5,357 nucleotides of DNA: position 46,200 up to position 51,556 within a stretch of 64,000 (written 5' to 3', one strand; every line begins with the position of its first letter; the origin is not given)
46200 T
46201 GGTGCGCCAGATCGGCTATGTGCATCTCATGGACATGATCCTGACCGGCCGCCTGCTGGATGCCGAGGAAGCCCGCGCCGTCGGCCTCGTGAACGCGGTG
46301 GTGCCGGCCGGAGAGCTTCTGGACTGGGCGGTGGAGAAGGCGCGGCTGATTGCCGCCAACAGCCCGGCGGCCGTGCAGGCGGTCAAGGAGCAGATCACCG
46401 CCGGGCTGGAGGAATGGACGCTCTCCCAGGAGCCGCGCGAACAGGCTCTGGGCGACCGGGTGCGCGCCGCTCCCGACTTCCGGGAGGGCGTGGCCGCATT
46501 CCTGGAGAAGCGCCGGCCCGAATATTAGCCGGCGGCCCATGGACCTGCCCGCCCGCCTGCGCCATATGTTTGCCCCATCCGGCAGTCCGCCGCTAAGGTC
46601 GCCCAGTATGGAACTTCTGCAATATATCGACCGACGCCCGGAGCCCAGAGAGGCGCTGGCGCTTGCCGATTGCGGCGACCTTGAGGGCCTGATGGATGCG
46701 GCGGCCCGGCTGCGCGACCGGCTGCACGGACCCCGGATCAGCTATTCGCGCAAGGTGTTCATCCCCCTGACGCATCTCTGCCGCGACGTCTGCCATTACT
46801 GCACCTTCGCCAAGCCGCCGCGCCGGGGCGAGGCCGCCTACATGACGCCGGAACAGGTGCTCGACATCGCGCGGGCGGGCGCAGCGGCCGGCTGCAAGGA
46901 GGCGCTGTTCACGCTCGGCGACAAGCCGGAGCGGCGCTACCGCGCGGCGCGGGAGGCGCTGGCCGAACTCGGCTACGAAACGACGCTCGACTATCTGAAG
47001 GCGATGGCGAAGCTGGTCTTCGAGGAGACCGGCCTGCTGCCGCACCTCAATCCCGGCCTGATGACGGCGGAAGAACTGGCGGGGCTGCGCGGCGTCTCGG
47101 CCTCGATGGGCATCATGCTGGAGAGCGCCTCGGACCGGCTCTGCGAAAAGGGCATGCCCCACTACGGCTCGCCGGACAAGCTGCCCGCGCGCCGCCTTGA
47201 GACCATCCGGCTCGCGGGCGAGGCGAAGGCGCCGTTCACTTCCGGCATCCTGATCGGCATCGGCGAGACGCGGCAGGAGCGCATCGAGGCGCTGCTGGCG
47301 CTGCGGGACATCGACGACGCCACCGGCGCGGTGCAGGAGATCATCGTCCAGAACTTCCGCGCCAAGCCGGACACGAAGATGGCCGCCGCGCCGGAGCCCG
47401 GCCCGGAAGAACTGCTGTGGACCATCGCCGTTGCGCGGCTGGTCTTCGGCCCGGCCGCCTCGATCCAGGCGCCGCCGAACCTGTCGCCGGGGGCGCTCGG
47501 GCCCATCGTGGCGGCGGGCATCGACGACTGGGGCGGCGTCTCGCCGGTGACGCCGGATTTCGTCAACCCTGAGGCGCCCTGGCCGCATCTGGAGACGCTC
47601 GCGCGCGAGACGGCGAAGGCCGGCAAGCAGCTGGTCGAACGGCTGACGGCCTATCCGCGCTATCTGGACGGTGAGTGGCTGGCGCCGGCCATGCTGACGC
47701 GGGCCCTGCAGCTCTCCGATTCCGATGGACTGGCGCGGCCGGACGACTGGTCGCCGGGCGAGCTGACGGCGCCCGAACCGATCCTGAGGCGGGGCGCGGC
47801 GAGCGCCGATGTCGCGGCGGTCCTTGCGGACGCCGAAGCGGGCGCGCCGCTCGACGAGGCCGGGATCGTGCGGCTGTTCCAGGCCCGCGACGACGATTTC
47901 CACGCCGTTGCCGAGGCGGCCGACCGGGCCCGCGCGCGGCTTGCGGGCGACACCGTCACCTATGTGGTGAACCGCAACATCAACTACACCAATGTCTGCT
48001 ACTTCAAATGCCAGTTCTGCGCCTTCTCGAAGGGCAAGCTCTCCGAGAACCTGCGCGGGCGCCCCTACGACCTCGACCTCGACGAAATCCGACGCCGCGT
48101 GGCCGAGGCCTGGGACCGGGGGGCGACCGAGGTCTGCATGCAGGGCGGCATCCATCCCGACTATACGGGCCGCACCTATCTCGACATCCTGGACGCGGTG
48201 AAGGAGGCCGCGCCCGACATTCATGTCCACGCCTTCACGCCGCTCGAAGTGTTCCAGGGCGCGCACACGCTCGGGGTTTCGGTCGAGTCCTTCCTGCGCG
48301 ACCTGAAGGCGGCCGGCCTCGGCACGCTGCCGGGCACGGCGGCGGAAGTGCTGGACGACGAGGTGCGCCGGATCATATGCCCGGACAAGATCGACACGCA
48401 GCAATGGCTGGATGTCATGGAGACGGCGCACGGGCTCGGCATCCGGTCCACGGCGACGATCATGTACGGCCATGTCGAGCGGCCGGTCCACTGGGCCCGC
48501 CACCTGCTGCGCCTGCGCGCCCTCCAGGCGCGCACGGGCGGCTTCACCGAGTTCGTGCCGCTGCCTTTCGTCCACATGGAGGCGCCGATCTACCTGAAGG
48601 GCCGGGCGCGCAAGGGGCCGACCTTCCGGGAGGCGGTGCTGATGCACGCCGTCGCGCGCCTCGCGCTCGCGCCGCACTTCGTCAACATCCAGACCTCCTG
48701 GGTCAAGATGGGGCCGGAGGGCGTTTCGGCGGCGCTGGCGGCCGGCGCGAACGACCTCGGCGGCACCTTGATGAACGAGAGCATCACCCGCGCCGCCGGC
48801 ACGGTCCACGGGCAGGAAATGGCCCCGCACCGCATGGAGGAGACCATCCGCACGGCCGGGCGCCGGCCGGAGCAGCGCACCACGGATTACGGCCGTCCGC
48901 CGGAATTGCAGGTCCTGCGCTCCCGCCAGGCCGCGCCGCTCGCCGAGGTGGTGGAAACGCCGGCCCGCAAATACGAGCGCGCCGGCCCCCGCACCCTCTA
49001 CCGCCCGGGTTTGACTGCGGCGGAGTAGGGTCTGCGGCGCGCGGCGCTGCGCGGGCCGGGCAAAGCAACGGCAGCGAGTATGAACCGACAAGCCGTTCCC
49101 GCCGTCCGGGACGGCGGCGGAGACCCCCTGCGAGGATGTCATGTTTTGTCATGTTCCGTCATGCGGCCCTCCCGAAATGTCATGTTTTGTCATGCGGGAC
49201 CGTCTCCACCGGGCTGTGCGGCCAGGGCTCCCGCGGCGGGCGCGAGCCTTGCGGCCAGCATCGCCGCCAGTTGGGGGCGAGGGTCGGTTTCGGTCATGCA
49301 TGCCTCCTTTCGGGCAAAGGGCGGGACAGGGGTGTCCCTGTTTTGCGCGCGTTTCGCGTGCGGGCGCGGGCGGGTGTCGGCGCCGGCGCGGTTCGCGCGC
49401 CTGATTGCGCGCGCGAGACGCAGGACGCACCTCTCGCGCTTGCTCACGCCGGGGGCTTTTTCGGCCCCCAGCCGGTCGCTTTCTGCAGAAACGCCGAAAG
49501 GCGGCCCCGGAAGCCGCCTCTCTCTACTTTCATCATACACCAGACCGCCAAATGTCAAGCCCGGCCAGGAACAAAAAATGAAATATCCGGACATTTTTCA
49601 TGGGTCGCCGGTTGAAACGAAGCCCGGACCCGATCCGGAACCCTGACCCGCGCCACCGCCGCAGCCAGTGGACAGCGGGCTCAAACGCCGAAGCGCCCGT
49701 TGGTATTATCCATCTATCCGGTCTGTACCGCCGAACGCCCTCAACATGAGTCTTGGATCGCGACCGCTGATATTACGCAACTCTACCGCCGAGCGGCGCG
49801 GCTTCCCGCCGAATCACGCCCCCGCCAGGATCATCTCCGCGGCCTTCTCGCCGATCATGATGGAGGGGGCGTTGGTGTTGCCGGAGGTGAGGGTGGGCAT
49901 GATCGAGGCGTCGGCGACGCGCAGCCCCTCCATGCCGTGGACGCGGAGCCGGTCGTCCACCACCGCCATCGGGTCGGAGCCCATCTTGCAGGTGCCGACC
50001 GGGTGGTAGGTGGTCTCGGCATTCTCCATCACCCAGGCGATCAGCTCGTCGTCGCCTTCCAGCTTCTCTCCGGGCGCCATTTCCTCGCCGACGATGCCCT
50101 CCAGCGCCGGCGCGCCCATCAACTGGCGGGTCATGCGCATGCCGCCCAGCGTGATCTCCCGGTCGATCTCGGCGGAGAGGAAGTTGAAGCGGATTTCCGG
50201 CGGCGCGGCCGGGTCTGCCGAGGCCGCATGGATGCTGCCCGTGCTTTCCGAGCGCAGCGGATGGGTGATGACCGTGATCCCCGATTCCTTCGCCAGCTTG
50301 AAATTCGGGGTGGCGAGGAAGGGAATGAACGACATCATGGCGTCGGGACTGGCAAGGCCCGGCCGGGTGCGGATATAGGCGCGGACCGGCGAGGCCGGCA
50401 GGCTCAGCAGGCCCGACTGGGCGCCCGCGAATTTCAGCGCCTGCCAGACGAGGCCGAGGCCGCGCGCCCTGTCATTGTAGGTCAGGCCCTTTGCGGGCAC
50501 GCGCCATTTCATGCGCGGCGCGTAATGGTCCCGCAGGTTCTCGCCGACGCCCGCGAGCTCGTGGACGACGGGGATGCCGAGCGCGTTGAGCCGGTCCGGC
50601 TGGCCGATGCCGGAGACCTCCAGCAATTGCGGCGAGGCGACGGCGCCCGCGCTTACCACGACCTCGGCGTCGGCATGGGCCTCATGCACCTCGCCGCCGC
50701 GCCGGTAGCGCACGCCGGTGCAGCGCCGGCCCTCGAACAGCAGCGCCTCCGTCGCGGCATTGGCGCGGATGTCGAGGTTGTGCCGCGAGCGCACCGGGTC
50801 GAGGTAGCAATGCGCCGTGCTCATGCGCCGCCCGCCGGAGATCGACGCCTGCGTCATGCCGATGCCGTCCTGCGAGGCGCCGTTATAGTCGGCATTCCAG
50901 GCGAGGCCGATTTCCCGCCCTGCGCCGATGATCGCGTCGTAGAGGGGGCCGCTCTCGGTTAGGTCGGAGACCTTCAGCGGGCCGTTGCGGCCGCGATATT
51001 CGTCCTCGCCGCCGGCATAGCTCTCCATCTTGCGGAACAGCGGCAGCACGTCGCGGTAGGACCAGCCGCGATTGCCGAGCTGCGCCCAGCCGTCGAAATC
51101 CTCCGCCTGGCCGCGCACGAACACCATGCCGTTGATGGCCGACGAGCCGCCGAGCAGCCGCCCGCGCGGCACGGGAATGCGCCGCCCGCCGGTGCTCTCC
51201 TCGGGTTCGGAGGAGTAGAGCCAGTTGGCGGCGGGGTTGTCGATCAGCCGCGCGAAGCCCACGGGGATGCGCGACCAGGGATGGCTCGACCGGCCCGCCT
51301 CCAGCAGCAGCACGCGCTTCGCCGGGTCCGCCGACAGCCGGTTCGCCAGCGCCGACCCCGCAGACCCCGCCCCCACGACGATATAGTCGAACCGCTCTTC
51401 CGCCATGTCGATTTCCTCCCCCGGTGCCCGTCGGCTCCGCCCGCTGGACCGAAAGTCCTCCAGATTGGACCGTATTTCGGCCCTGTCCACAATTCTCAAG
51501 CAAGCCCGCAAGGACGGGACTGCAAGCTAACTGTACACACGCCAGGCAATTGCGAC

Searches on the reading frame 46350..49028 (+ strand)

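Call 78: search_protein_families(library=pfam, proteins=[window:46350-49028:+], max_evalue=0.001)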
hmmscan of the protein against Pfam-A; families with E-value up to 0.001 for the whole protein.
window:46350-49028:+ (892 aa): 2 families
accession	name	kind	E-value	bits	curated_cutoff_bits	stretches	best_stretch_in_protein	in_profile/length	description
PF04055.27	Radical_SAM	-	2e-37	129.4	29.5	2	544-711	1-155/166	Radical SAM superfamily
PF19288.4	CofH_C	-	1.5e-14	54.3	27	1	731-848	3-117/125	CofH/MqnC C-terminal region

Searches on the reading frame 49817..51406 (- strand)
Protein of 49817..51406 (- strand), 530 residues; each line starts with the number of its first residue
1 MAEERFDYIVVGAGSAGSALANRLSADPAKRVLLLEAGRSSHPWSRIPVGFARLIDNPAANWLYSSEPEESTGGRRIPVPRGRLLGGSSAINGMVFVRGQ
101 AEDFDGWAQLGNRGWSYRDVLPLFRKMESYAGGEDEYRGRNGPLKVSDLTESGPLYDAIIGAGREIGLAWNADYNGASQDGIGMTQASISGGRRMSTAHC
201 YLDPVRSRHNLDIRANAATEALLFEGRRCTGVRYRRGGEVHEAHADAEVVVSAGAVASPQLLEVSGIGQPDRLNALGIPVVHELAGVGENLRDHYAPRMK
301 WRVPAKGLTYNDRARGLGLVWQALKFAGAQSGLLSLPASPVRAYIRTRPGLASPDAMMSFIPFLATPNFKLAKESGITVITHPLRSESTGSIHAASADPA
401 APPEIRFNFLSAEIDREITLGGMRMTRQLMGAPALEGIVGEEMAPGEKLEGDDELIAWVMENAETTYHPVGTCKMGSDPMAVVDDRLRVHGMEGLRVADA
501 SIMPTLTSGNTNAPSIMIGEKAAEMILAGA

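Call 83: find_related_loci(query=window:49817-51406:-, collection=metagenome_contigs, flank=8000)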
Query window:49817-51406:- (530 aa) in metagenome_contigs; peptide patterns used: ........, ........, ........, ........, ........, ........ (x = any residue, [..] = any of these).
344 stretches matched a pattern; 285 encode a relative of the query (tblastn E <= 1e-3); the best 80 are kept; 80 distinct loci.
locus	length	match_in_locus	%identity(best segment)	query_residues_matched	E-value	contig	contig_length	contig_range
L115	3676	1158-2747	93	1-530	0e+0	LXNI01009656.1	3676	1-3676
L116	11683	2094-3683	94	1-530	0e+0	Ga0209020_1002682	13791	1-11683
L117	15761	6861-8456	73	1-530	0e+0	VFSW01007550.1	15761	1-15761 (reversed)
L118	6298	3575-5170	73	1-530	0e+0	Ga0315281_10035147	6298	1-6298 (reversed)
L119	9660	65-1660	73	1-530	0e+0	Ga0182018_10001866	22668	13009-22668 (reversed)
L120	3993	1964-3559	72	1-530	0e+0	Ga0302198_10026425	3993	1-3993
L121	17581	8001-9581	74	1-527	0e+0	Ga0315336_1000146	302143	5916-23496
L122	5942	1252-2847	72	1-530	0e+0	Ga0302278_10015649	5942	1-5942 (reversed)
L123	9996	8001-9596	72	1-530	0e+0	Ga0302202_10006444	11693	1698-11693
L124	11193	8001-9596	72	1-530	0e+0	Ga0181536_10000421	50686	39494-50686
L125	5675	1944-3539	73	1-530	0e+0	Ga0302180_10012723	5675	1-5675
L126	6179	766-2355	72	1-528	0e+0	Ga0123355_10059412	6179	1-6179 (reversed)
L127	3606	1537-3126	72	1-528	0e+0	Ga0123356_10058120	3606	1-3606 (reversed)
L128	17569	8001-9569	74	1-521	0e+0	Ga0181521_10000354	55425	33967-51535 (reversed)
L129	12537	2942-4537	72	1-530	0e+0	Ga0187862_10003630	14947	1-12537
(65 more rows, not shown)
